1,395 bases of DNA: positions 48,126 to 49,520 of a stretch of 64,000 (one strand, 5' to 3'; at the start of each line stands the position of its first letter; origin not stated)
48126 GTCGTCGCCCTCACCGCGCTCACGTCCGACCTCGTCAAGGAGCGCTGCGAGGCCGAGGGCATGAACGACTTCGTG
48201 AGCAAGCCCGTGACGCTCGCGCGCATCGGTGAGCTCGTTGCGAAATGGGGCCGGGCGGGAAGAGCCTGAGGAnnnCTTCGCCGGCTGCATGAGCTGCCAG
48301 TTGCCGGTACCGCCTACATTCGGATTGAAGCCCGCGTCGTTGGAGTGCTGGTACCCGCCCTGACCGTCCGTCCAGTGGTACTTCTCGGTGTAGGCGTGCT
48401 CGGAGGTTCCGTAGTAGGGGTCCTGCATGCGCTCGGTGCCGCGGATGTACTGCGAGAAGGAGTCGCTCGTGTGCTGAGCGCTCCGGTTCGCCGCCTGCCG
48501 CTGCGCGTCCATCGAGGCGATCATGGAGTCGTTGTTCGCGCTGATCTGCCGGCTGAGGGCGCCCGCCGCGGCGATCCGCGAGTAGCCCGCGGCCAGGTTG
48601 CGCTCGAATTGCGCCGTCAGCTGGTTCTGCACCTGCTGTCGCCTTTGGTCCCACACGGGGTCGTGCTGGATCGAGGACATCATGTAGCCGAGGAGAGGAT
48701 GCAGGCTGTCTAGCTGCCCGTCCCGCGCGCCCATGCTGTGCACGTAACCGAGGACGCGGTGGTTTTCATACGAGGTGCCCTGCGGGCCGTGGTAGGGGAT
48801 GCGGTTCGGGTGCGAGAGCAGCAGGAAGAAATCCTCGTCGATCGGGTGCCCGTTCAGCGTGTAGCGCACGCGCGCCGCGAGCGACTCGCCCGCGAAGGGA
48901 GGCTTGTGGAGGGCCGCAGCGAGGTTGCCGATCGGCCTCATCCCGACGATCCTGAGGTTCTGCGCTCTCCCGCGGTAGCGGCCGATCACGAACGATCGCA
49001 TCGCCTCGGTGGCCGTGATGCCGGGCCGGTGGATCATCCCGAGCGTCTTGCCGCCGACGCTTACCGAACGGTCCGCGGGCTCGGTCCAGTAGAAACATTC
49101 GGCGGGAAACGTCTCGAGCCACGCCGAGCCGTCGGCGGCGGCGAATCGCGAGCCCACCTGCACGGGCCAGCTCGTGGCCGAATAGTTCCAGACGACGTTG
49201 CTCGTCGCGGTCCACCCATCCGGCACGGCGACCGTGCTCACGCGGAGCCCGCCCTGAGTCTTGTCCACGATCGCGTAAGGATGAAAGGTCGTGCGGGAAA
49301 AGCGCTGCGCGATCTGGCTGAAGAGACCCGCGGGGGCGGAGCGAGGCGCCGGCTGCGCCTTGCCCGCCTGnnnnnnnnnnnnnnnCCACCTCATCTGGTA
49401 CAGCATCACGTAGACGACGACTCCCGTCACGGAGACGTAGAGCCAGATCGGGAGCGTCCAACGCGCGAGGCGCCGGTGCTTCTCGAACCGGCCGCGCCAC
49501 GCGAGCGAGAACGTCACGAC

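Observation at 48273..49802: CtaM/DUF420 membrane domain fused to a large soluble domain with a compositionally aberrant Q/N/Y/H-rich tail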

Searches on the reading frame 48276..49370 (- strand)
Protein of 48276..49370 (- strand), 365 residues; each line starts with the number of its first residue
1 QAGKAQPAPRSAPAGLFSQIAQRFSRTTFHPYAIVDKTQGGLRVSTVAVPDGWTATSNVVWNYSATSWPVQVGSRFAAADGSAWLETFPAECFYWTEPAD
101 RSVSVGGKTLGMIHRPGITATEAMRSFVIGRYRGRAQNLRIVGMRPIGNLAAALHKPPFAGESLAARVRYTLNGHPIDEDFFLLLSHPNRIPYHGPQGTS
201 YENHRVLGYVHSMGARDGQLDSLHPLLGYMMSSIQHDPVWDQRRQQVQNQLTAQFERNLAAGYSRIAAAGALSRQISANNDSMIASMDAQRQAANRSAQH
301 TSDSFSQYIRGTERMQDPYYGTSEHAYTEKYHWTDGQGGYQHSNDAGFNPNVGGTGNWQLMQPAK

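Call 6: search_protein_families(library=ncbifam, proteins=[window:48276-49370:-], max_evalue=0.1)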
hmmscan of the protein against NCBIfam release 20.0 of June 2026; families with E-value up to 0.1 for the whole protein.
window:48276-49370:- (365 aa): 0 families
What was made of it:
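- On PsbP/Mog1-like fold superfamily: NCBIfam gave nothing (call 6).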

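Call 9: find_homologous_proteins(query=window:48276-49370:-, max_evalue=0.001)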
Query window:48276-49370:- (365 aa): 311 proteins with E <= 0.001 among 3960 candidates; the best 120 are listed.
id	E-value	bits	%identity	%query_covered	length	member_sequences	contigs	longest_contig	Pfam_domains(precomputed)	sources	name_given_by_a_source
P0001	6.5e-223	758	90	99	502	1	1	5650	PF04238.18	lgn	-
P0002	1.0e-218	744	87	100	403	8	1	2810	-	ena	-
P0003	1.2e-217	740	87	100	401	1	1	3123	-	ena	-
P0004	2.0e-201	687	82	100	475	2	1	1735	PF04238.18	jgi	jgi:putative membrane protein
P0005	7.6e-172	590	71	96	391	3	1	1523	-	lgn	-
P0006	2.7e-169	581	72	96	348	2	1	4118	-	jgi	-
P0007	2.0e-162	559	67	100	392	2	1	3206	-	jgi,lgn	-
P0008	1.1e-161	556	69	95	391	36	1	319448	-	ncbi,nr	ncbi:MAG: hypothetical protein IPL89_10245 [Acidobacteria bacterium]|nr:hypothetical protein [Acidob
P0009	9.0e-156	537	65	96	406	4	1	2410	-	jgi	jgi:hypothetical protein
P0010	4.2e-154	531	67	94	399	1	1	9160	-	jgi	jgi:hypothetical protein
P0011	8.4e-154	530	67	94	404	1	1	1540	-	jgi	jgi:hypothetical protein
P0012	1.0e-150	520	65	94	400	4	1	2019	-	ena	-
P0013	5.5e-148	511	65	93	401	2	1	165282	-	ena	-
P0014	2.0e-147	509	62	95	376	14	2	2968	-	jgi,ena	jgi:hypothetical protein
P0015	6.6e-147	508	63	94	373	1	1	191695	-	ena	-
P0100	1.0e-92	329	45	98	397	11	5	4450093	-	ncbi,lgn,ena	-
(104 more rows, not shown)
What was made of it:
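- On Uncharacterised family 'X' (no Pfam; 1,738 clusters at 50% identity): 311 hits down to E 1e-88 and beyond (call 9).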

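Call 13: find_encoding_contigs(protein=P0001, flank=6000, max_places=3)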
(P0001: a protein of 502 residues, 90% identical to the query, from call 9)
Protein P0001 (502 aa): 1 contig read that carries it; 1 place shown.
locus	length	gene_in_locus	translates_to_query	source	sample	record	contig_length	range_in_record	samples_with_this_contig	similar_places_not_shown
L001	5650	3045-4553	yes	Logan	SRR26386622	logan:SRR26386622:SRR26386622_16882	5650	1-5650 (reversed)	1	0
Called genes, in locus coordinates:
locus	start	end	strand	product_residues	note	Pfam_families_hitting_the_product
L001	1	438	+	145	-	?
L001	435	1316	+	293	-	PF01040:UbiA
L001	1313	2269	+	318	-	PF00005:ABC_tran, PF13304:AAA_21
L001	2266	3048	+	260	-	PF01061:ABC2_membrane, PF12698:ABC2_membrane_3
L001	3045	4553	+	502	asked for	PF04238:DUF420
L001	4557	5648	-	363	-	?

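Call 14: find_encoding_contigs(protein=P0003, flank=6000, max_places=3)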
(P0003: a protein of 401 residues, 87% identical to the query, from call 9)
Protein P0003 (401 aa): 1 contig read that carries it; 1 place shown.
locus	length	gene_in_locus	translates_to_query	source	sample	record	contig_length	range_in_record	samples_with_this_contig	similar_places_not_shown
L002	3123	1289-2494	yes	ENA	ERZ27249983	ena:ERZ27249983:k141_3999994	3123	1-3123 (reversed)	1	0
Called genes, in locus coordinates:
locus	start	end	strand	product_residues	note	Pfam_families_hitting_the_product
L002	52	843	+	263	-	PF01061:ABC2_membrane, PF12679:ABC2_membrane_2 (weak), PF12698:ABC2_membrane_3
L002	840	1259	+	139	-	PF04238:DUF420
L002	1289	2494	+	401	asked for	-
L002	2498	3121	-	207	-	?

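Call 15: find_encoding_contigs(protein=P0002, flank=6000, max_places=3)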
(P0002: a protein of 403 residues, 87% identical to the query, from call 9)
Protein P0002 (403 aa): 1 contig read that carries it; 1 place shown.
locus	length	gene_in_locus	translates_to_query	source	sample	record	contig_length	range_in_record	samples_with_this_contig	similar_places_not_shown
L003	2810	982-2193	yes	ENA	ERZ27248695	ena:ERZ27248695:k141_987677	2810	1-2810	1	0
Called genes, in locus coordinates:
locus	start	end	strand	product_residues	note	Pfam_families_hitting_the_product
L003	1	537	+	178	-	?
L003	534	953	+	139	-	PF04238:DUF420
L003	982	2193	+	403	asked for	-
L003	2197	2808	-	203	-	?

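Call 19: find_encoding_contigs(protein=P0008, flank=8000, max_places=2)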
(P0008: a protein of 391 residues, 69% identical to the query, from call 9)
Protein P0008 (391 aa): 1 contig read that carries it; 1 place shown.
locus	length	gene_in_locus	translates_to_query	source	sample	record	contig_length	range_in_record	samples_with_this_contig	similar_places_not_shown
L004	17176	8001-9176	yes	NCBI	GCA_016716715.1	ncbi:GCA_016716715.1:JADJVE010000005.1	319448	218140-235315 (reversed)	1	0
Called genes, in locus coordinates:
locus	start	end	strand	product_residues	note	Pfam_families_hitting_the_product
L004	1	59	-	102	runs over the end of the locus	-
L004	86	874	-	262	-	PF00583:Acetyltransf_1 (weak)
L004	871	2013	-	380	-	PF01546:Peptidase_M20, PF07687:M20_dimer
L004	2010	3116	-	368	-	PF02746:MR_MLE_N, PF26685:DUF8230_C, PF13378:MR_MLE_C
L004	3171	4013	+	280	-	PF13715:CarbopepD_reg_2 (faint), PF14686:fn3_3 (faint), PF13620:CarboxypepD_reg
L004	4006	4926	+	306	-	PF02628:COX15-CtaA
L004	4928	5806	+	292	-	PF01040:UbiA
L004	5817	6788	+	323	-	PF00005:ABC_tran, PF13304:AAA_21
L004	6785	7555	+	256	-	PF01061:ABC2_membrane, PF12698:ABC2_membrane_3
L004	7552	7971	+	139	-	PF04238:DUF420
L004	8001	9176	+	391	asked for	-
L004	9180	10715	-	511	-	PF00989:PAS (faint), PF08448:PAS_4, PF13188:PAS_8 (faint), PF13426:PAS_9 (weak), PF24820:Diguanyl_cycl_sensor (faint), PF08448:PAS_4, PF00072:Response_reg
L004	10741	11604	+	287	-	PF17827:PrmC_N, PF05175:MTS, PF06325:PrmA, PF13847:Methyltransf_31, PF08242:Methyltransf_12 (weak), PF13649:Methyltransf_25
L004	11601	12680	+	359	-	-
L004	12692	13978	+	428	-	PF00275:EPSP_synthase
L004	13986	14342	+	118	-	PF11969:DcpS_C, PF01230:HIT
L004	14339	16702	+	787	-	PF01464:SLT, PF27553:SLT_superhelical (weak)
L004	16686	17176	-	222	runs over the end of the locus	-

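Call 20: find_encoding_contigs(protein=P0015, flank=8000, max_places=2)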
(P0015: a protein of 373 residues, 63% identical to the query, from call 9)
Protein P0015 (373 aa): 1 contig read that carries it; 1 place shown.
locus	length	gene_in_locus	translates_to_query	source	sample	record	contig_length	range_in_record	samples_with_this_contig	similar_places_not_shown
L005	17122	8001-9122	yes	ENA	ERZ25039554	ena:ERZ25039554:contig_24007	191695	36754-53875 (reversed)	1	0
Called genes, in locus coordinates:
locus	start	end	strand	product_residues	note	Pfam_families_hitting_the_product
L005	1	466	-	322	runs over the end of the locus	PF02653:BPD_transp_2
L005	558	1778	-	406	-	PF13433:Peripla_BP_5, PF13458:Peripla_BP_6, PF01094:ANF_receptor (weak)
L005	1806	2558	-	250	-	PF00005:ABC_tran, PF02463:SMC_N (faint), PF13304:AAA_21 (faint)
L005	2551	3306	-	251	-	PF00005:ABC_tran, PF13304:AAA_21 (faint), PF12399:BCA_ABC_TP_C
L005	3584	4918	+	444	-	PF09084:NMT1 (weak), PF16868:NMT1_3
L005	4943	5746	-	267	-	-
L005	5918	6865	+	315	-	PF00248:Aldo_ket_red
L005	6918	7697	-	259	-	PF00248:Aldo_ket_red (faint)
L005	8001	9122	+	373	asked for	-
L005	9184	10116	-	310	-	PF00291:PALP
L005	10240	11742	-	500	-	PF11074:DUF2779, PF13482:RNase_H_2 (weak)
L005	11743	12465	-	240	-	-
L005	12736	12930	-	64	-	-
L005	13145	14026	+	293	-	PF00582:Usp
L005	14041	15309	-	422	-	-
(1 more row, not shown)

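Call 21: find_encoding_contigs(protein=P0100, flank=8000, max_places=2)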
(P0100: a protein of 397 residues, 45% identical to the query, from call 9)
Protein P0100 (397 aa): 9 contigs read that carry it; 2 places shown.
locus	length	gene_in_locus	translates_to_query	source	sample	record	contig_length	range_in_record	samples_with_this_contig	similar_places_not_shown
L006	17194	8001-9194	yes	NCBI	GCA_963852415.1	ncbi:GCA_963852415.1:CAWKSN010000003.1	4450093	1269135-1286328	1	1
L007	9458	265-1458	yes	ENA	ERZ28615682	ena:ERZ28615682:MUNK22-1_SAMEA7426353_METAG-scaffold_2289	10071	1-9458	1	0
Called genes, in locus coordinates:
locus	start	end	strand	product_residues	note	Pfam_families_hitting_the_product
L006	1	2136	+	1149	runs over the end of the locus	PF21958:SOGP_N, PF21250:SOGP_2nd, PF17167:Glyco_hydro_94 (weak)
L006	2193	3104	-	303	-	PF04352:ProQ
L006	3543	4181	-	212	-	PF09837:DUF2064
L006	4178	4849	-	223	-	PF00535:Glycos_transf_2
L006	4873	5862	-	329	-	PF04055:Radical_SAM, PF12345:DUF3641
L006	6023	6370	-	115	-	-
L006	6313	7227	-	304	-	PF03006:HlyIII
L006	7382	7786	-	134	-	PF04247:SirB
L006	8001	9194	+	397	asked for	-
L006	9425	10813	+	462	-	PF00675:Peptidase_M16, PF05193:Peptidase_M16_C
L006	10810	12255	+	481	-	PF00675:Peptidase_M16, PF05193:Peptidase_M16_C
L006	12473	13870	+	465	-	PF03606:DcuC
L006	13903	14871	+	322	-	PF01156:IU_nuc_hydro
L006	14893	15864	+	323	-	PF00294:PfkB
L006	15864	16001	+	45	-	-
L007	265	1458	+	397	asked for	-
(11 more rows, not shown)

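Call 24: search_solved_structures(query=A1, max_evalue=10, show_alignments=2)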
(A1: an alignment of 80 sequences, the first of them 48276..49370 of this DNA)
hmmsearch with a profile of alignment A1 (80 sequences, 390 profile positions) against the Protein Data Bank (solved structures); distinct sequences matched with E-value up to 10: 0.
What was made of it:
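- On PsbP/Mog1-like fold superfamily: The profile gave no hit against PDB sequences (call 24).
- Tried and rejected: A profile search against PDB sequences found nothing (call 24).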

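Call 30: find_related_loci(query=A1, collection=genome_contigs, flank=4000)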
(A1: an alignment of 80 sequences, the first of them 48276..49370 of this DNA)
Query A1 (365 aa) in genome_contigs; peptide patterns used: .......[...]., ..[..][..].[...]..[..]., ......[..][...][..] (x = any residue, [..] = any of these).
328 stretches matched a pattern; 77 encode a relative of the query (tblastn E <= 1e-3); 75 distinct loci.
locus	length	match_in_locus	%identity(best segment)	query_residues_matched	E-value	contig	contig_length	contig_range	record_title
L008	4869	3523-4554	69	20-365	9e-167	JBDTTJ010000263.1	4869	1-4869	MAG: Acidobacteriota bacterium isolate cluster3_bin.293 NODE_100143_length_4869_cov_14.093685, whole genome shotgun sequ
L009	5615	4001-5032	69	20-365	5e-155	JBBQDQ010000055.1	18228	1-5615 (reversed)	MAG: Thermoanaerobaculia bacterium isolate Co_metawrap_1157 Cmw_1157_k141_10021761_length_18228_cov_9.0000, whole genome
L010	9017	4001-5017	65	26-364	3e-145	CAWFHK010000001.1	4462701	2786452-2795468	MAG: uncultured Acidobacteriota bacterium isolate MFD04944.bin.1.336 genome assembly, contig: contig_25364, whole genome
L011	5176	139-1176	62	23-365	1e-144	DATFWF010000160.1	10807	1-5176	MAG TPA_asm: Thermoanaerobaculia bacterium isolate SMAG_U9483 k141_11401526, whole genome shotgun sequence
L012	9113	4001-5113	51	10-364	2e-120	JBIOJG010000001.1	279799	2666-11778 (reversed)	MAG: Candidatus Binatia bacterium isolate GcC5-6 k141_2241418_length_279799_cov_147.5999, whole genome shotgun sequence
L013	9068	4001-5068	91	10-365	0e+0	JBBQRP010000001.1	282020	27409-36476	MAG: Thermoanaerobaculia bacterium isolate Co_metawrap_1695 Cmw_1695_k141_15501250_length_282020_cov_26.9993, whole geno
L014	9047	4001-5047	55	29-364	3e-120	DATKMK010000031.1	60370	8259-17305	MAG TPA_asm: Candidatus Binatia bacterium isolate SMAG_U14709 k141_5051712, whole genome shotgun sequence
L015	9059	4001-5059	48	26-364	9e-110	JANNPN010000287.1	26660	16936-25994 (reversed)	MAG: Polyangiaceae bacterium isolate SOY_34_concoct_69 SOY_34_k141_526323, whole genome shotgun sequence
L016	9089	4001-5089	48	1-362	3e-107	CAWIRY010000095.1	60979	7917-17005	MAG: uncultured delta proteobacterium isolate MFD03323.bin.1.124 genome assembly, contig: contig_35953, whole genome sho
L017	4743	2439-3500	48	26-365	4e-107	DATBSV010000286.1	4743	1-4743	MAG TPA_asm: Casimicrobiaceae bacterium isolate SMAG_U4166 k141_473299, whole genome shotgun sequence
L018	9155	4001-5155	48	9-365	1e-106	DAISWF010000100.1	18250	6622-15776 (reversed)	MAG TPA_asm: Burkholderiaceae bacterium isolate CTOTU2289 NODE_1366_length_18250_cov_4.499478, whole genome shotgun sequ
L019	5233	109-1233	47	8-365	2e-105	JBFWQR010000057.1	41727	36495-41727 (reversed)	MAG: Lautropia sp. isolate CA_2019_TPBF_188 NODE_5586_length_41727_cov_4.926683_TPBF, whole genome shotgun sequence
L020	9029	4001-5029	53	34-364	5e-104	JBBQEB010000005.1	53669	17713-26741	MAG: Myxococcales bacterium isolate Co_metawrap_1128 Cmw_1128_k141_21556061_length_53669_cov_10.9993, whole genome shotg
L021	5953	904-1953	63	21-364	2e-147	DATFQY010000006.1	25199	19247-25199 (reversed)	MAG TPA_asm: Thermoanaerobaculia bacterium isolate SMAG_U9343 k141_5170770, whole genome shotgun sequence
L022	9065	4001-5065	49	26-365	4e-103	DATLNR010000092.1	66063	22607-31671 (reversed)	MAG TPA_asm: Casimicrobiaceae bacterium isolate SMAG_U13805 k141_2467211, whole genome shotgun sequence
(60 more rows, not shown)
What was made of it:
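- The X family is spread patchily over many phyla (call 30).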

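Call 31: predict_structure(alignment_id=A1)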
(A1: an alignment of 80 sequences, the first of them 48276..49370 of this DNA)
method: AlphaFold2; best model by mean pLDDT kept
length: 365 residues; sequences in the alignment: 80
mean_pLDDT: 90.2   pTM: 0.70
mean pLDDT of the five models: 90.2, 89.9, 89.1, 87.9, 82.9
residues with pLDDT >= 90: 257; 70-90: 80; 50-70: 17; < 50: 11
segments of 3 or more residues with pLDDT < 50: 300-309
pLDDT, mean of each block of 10 residues (from residue 1): 64 67 88 98 98 98 94 98 98 95 94 97 98 98 98 96 99 98 98 90 98 98 97 98 96 89 81 81 83 68 42 88 89 93 92 88 89
secondary structure, 60 per line:
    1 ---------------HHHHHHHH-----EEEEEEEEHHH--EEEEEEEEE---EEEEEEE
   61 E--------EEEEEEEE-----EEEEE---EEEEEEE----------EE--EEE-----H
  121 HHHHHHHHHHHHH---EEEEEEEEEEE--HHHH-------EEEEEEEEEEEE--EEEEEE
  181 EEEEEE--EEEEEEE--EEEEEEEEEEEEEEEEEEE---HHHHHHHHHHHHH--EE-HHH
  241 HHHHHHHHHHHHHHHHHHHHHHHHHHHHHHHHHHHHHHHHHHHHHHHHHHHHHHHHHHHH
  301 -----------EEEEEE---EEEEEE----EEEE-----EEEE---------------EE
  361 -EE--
elements in order: H16-23 E29-36 E42-50 E54-61 E70-77 E83-87 E91-97 E112-114 H120-133 E137-147 H150-153 E161-172 E175-186 E189-195 E198-216 H220-232 H238-300 E312-317 E321-326 E331-334 E340-343
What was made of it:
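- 48675..49286 (-): PsbP/Mog1-like α/β domain of family 'X' (residues 173-376). AF2 pLDDT is mostly above 94 (call 31).
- On PsbP/Mog1-like fold superfamily: The model has pLDDT 90 (call 31).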

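Call 41: search_protein_families(library=pfam, alignment_id=A1, max_evalue=1)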
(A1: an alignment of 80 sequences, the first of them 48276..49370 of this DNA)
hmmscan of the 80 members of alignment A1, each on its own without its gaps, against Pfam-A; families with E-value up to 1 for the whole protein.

A. member 1, window:48276-49370:- (365 aa): 0 families

B. families by the number of members that match (of 80 scanned): 28 families (the first 25 are shown)
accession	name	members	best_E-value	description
PF04614.17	Pex19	15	0.005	Pex19 protein family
PF18536.7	DUF5623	3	0.017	Domain of unknown function (DUF5623)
PF21746.2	DUF6869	3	0.02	Family of unknown function (DUF6869)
PF25547.1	WXG100_2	2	0.12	WXG100 like domain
PF08139.17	LPAM_1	2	0.23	Prokaryotic membrane lipoprotein lipid attachment site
PF25682.1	Phage_VG64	1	0.012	Mycobacterium phage VG64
PF02203.21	TarH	1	0.036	Tar ligand binding domain homologue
PF17939.6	TetR_C_30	1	0.059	Tetracyclin repressor-like, C-terminal domain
PF02788.21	RuBisCO_large_N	1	0.068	Ribulose bisphosphate carboxylase large chain, N-terminal domain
PF00310.26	GATase_2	1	0.07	Glutamine amidotransferases class-II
PF07742.17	BTG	1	0.074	BTG family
PF16328.11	DUF4961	1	0.097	Domain of unknown function (DUF4961)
PF19721.4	DUF6215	1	0.1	Family of unknown function (DUF6215)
PF18582.6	HZS_alpha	1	0.12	Hydrazine synthase alpha subunit middle domain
PF04431.18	Pec_lyase_N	1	0.13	Pectate lyase, N terminus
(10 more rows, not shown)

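Call 43: find_encoding_contigs(protein=P0004, flank=3000, max_places=3)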
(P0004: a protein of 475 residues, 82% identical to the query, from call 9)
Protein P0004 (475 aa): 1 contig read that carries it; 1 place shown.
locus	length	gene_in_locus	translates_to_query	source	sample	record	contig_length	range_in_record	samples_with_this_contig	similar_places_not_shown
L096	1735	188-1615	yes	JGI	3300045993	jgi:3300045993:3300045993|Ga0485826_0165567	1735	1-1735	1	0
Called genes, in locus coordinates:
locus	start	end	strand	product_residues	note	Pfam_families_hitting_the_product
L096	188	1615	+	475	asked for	PF04238:DUF420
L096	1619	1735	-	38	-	?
